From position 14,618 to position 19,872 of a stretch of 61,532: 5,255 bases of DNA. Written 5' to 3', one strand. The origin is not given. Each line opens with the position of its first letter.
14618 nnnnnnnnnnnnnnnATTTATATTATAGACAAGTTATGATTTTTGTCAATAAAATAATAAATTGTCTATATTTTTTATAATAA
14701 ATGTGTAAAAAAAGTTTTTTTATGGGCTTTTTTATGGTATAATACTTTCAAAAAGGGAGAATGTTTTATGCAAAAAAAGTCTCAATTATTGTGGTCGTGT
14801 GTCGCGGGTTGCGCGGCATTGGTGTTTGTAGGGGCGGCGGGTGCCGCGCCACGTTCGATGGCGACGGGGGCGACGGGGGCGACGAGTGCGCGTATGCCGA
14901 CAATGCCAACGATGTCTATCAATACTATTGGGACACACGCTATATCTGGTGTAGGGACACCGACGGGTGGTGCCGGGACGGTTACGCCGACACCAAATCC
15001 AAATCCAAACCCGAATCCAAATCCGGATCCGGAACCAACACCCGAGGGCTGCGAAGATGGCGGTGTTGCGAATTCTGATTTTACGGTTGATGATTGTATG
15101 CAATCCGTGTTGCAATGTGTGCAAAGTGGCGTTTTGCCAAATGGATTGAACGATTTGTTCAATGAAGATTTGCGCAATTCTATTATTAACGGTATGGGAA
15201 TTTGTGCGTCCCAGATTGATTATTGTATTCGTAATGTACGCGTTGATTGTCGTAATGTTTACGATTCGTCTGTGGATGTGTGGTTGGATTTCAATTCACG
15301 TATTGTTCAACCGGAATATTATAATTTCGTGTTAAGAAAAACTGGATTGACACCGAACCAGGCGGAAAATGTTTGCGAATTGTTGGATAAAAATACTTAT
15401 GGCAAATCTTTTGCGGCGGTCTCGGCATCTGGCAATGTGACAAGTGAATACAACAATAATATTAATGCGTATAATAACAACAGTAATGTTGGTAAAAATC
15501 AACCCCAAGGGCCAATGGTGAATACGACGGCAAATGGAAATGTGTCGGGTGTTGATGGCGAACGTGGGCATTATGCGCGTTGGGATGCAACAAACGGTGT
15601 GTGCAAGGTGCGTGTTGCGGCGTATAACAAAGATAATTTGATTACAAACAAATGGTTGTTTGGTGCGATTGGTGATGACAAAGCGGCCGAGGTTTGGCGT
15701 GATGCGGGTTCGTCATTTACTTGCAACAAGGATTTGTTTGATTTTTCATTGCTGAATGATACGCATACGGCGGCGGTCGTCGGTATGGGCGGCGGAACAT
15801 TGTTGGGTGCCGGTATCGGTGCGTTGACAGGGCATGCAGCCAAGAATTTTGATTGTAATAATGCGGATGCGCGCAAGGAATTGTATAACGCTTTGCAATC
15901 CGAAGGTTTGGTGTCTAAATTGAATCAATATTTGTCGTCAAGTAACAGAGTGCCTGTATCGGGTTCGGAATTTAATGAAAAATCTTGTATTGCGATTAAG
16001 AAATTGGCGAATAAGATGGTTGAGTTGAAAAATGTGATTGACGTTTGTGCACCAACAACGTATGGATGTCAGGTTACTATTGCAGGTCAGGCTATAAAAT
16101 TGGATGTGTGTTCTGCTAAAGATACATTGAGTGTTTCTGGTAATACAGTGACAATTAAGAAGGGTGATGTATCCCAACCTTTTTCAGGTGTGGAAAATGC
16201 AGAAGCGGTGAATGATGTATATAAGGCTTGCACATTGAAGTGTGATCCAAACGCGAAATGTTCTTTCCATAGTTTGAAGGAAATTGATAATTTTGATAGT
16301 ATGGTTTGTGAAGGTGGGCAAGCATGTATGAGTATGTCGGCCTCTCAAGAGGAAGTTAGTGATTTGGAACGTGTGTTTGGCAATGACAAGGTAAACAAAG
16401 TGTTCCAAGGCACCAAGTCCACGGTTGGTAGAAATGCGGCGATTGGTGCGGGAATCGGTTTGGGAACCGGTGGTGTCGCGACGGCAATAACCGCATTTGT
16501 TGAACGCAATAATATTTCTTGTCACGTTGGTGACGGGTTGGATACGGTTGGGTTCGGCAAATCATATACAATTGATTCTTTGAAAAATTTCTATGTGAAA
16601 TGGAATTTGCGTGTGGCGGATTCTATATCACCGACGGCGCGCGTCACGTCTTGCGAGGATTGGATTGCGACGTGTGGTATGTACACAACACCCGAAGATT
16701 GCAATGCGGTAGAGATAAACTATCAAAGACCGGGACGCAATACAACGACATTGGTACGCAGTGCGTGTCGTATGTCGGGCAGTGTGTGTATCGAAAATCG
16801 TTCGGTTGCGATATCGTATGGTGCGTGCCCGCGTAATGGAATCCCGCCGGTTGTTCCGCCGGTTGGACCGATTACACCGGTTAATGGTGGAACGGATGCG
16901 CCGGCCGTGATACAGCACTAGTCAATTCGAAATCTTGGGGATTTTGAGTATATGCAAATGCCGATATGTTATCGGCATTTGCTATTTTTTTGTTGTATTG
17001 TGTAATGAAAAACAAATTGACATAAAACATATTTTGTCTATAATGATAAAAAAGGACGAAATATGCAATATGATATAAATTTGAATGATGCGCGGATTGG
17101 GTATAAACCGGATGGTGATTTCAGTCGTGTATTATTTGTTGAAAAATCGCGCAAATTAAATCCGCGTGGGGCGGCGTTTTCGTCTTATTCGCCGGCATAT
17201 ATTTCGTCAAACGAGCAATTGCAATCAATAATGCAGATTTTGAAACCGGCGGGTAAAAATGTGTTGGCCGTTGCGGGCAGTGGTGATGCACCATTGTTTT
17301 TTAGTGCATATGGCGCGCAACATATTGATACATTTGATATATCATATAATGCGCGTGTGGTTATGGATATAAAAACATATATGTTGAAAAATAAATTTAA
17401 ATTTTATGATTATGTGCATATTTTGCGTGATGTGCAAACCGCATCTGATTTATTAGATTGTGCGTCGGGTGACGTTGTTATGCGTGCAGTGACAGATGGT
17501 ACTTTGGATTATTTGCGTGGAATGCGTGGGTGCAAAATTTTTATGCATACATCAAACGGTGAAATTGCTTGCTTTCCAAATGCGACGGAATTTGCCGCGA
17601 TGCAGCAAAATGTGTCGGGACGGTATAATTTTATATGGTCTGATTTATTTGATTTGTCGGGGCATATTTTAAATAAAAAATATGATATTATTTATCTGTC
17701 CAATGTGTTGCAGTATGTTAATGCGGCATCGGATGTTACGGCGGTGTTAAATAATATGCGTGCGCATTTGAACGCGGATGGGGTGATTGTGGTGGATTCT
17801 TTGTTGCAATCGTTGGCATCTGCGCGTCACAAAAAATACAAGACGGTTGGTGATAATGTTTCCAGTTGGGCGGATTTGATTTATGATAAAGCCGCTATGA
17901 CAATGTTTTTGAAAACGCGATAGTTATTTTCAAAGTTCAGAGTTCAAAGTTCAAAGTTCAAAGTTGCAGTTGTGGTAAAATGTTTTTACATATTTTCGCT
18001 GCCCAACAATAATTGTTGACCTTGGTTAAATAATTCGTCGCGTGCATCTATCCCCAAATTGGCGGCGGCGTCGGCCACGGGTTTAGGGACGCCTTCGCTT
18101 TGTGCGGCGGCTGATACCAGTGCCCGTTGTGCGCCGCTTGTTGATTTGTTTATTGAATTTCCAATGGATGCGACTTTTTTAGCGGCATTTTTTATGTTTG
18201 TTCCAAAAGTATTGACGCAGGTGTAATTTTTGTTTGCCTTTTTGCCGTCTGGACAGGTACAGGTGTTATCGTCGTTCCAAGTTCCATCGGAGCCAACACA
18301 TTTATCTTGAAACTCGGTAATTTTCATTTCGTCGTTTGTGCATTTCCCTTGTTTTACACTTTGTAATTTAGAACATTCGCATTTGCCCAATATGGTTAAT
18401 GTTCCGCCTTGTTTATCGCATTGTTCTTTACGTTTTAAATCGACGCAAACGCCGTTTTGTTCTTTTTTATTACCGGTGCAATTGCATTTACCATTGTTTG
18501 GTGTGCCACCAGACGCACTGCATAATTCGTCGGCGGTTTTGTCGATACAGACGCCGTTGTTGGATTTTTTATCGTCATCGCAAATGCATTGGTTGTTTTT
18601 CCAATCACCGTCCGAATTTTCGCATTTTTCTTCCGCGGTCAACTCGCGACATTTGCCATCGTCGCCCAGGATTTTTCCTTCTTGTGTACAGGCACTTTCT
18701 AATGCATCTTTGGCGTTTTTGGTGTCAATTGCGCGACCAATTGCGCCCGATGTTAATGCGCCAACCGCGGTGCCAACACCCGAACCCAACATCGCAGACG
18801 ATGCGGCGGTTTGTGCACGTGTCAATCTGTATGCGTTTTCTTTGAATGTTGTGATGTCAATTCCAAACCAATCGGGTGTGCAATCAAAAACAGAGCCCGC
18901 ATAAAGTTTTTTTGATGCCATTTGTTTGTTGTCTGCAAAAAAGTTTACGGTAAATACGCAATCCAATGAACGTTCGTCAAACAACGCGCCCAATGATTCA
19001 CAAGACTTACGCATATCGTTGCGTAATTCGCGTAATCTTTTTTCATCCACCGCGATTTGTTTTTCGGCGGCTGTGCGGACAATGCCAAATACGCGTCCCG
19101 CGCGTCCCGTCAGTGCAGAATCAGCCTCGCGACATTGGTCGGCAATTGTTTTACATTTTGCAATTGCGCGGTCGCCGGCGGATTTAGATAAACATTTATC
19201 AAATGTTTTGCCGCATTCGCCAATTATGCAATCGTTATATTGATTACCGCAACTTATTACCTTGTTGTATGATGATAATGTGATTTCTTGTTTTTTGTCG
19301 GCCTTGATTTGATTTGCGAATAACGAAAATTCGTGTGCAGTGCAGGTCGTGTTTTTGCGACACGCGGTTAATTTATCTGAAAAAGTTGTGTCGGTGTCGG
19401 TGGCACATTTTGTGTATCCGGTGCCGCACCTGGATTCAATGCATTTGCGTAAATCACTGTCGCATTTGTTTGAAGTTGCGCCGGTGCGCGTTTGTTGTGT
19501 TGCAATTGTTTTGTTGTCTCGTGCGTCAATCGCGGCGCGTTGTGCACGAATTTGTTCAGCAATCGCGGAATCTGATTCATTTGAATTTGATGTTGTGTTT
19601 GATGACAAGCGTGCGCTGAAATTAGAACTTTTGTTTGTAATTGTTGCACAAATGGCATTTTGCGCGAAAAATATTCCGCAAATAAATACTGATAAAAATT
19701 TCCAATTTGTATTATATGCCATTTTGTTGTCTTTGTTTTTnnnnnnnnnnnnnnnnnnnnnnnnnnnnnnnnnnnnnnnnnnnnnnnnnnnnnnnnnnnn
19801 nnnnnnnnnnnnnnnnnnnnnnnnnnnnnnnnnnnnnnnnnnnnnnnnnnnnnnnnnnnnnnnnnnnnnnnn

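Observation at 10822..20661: Locus 1 of an expanded family of large exported cysteine-rich proteins (C-x6-C-x4/6-C-G-x-[DN]-[FYW]-x2-C modules)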

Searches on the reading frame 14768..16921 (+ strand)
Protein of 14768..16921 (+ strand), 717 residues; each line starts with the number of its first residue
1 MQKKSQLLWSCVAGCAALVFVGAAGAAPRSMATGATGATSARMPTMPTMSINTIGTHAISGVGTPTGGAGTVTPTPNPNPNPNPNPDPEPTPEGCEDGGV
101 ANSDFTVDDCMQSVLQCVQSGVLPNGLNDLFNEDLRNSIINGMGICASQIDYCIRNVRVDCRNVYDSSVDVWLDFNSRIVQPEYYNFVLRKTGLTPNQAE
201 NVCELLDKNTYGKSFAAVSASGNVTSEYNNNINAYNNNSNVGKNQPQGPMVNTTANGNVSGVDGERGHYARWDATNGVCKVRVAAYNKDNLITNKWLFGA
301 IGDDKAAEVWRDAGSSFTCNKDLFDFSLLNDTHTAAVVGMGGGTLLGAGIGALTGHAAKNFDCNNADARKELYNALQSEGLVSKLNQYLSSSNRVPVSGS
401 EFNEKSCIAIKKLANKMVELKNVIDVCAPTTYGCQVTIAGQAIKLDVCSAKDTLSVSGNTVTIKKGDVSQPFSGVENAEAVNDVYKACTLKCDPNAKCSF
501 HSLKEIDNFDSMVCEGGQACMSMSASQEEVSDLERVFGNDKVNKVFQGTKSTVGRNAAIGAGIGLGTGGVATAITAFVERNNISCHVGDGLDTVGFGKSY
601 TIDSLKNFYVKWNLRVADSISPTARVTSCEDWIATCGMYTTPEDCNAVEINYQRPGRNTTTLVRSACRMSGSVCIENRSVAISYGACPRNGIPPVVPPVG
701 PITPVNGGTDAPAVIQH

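Call 5: search_protein_families(library=pfam, proteins=[window:14768-16921:+], max_evalue=1)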
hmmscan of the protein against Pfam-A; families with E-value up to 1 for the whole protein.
window:14768-16921:+ (717 aa): 1 family
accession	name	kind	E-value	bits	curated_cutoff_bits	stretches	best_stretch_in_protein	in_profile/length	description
PF05887.16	Trypan_PARP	-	0.011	16.1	100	1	73-93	58-78/134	Procyclic acidic repetitive protein (PARP)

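Call 6: search_protein_families(library=ncbifam, proteins=[window:14768-16921:+], max_evalue=1)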
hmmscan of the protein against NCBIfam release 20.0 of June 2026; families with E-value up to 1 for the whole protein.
window:14768-16921:+ (717 aa): 3 families
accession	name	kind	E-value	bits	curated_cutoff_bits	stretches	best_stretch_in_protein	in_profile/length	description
NF052326.1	anti_RE_DarA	equivalog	0.13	10.8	350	1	71-112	551-592/654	antirestriction phage head protein DarA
NF033186.1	internalin_K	exception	0.51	8.7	1100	1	72-94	518-540/604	class 1 internalin InlK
NF033845.1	MSCRAMM_ClfB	exception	0.69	7.8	999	1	65-95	546-575/871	MSCRAMM family adhesin clumping factor ClfB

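Call 35: search_protein_families(library=phrogs, proteins=[window:14768-16921:+], max_evalue=0.01)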
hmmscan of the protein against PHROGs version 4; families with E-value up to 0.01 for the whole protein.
window:14768-16921:+ (717 aa): 0 families

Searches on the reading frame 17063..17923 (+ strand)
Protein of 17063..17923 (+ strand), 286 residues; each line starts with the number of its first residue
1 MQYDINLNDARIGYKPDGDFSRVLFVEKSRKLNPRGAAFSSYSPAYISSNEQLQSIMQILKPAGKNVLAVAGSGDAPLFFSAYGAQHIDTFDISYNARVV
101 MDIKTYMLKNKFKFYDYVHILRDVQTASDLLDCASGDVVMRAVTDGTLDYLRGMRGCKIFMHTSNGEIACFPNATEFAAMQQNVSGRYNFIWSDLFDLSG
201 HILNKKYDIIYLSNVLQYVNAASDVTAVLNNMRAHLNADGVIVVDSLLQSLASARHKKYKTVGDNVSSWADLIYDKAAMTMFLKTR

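Call 5: search_protein_families(library=pfam, proteins=[window:17063-17923:+], max_evalue=1)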
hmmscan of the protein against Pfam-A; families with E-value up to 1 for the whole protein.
window:17063-17923:+ (286 aa): 13 families
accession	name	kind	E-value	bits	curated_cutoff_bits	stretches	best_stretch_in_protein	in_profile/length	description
PF08242.18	Methyltransf_12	-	3.2e-07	31.4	30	1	176-242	39-98/98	Methyltransferase domain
PF13489.12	Methyltransf_23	-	3.6e-06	27.2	27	1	72-255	32-127/164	Methyltransferase domain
PF13847.12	Methyltransf_31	-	0.00011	22.3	27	1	181-248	50-113/145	Methyltransferase domain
PF05401.17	NodS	-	0.00034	21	24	1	182-246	83-146/201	Nodulation protein S (NodS)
PF08241.18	Methyltransf_11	-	0.0044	18.1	21.2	1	176-244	32-95/95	Methyltransferase domain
PF01739.24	CheR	-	0.0072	16.2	27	1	181-244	113-173/195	CheR methyltransferase, SAM binding domain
PF13649.12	Methyltransf_25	-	0.0099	17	27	1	181-240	38-97/97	Methyltransferase domain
PF11899.13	DUF3419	-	0.017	14.7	28.2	1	46-124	12-90/385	Protein of unknown function (DUF3419)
PF13578.12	Methyltransf_24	-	0.021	16.1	26.3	1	167-246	25-104/105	Methyltransferase domain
PF16263.11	DUF4917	-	0.045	13.6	28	1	206-269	40-102/311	Domain of unknown function (DUF4917)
PF20922.3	Anamorsin_N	-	0.16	12.1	27.1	0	45-69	64-88/163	Anamorsin, N-terminal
PF15613.11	WSD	-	0.18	12.4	25.4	1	22-65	23-56/69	Williams-Beuren syndrome DDT (WSD), D-TOX E motif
PF08110.17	Antimicrobial15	-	0.2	12.4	22.7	1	59-69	4-14/19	Ocellatin family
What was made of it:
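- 17063..17923 (+): MT286: cytoplasmic class-I SAM-dependent methyltransferase. It recurs next to A942 or G717 in most related genomes. A perfect -35/-10 consensus lies at 17017-17044. Pfam Methyltransf_12/23 above threshold (call 5).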

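Call 6: search_protein_families(library=ncbifam, proteins=[window:17063-17923:+], max_evalue=1)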
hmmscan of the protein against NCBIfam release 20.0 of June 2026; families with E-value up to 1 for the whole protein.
window:17063-17923:+ (286 aa): 9 families
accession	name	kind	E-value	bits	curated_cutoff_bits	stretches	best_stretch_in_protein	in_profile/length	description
TIGR04345.1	ovoA_Cterm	equivalog_domain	2.9e-05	23.7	170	1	160-258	90-183/242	putative 4-mercaptohistidine N1-methyltransferase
TIGR00477.1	tehB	equivalog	0.00053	19.4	219.5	1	189-243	119-173/238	tellurite resistance methyltransferase TehB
NF041650.1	nod_mtase_NodS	equivalog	0.00074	19.3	300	1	170-246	68-141/190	nodulation methyltransferase NodS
NF008992.0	PRK12335.1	equivalog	0.0048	16.1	303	1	191-244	171-223/289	SAM-dependent methyltransferase TehB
NF008405.0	PRK11207.1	equivalog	0.011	15.2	218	1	186-244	75-132/198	tellurite resistance methyltransferase TehB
NF051855.1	GlySarMtaseBact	equivalog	0.017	14.7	350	1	199-273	113-191/259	glycine/sarcosine N-methyltransferase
TIGR01983.1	UbiG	equivalog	0.062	12.6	102.95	1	182-251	94-158/228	bifunctional 2-polyprenyl-6-hydroxyphenol methylase/3-demethylubiquinol 3-O-methyltransferase UbiG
TIGR02072.1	BioC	equivalog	0.072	12.9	184.95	1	181-249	77-137/244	malonyl-ACP O-methyltransferase BioC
NF043040.1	corrin_prot_MT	hypoth_equivalog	0.11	11.9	180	1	179-244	83-147/216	corrinoid protein-associated methyltransferase CpaM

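Call 63: search_solved_structures(query=window:17063-17923:+, max_evalue=0.1)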
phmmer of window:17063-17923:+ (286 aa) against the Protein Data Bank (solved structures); distinct sequences matched with E-value up to 0.1: 6.
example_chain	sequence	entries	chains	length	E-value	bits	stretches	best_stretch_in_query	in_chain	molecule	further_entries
5y4d_A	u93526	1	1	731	1.3e-06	31.4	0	28-84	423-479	Ankyrin-1,Ankyrin-2,Ankyrin-2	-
4rlv_A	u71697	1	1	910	1.4e-06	31.2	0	28-84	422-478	Ankyrin-1, Ankyrin-2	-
5y4e_A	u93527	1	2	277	0.00089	22.1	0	28-84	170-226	Ankyrin-2,Ankyrin-2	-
7xce_A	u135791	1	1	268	0.0072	19.1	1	26-84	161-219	Neurofascin,Ankyrin-3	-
5y4f_A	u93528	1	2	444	0.077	15.7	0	23-104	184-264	Ankyrin-2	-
7tw3_G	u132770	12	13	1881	0.081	15.6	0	26-83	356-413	Ankyrin-1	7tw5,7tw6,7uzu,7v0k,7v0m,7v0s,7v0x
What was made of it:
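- Tried and rejected: MT286: phmmer gave an 'ankyrin' E 1e-6 with zero passing stretches, which I treated as an artefact (call 63).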

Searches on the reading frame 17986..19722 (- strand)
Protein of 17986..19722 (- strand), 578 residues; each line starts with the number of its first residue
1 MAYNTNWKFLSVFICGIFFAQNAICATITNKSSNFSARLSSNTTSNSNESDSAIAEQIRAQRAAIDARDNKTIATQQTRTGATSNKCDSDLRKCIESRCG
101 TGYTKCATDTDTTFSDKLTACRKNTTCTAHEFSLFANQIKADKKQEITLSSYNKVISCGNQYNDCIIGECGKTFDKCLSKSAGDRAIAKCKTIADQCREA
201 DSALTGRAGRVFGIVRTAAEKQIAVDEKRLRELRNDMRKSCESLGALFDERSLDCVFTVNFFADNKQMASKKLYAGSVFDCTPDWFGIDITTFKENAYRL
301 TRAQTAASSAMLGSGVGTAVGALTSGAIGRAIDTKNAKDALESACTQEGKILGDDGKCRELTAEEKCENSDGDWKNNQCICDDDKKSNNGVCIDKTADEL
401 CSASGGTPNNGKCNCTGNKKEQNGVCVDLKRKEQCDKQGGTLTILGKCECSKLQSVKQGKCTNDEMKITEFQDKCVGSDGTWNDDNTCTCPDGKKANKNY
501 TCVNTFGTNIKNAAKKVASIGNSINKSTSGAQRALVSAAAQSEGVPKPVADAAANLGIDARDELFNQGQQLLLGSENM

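Call 5: search_protein_families(library=pfam, proteins=[window:17986-19722:-], max_evalue=1)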
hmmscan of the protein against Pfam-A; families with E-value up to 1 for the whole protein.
window:17986-19722:- (578 aa): 1 family
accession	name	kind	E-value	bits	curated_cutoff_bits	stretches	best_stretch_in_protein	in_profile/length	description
PF13488.11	Gly-zipper_Omp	-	0.1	13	25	1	309-335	19-45/46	Glycine zipper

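Call 6: search_protein_families(library=ncbifam, proteins=[window:17986-19722:-], max_evalue=1)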
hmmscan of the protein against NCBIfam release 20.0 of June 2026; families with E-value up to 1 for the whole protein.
window:17986-19722:- (578 aa): 1 family
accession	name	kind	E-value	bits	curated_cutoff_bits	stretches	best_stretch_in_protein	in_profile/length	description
NF007648.0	PRK10318.2-2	equivalog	0.072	13.2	254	1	9-127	7-122/125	hypothetical protein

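Call 35: search_protein_families(library=phrogs, proteins=[window:17986-19722:-], max_evalue=0.01)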
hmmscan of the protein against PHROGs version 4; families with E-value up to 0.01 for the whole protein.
window:17986-19722:- (578 aa): 0 families
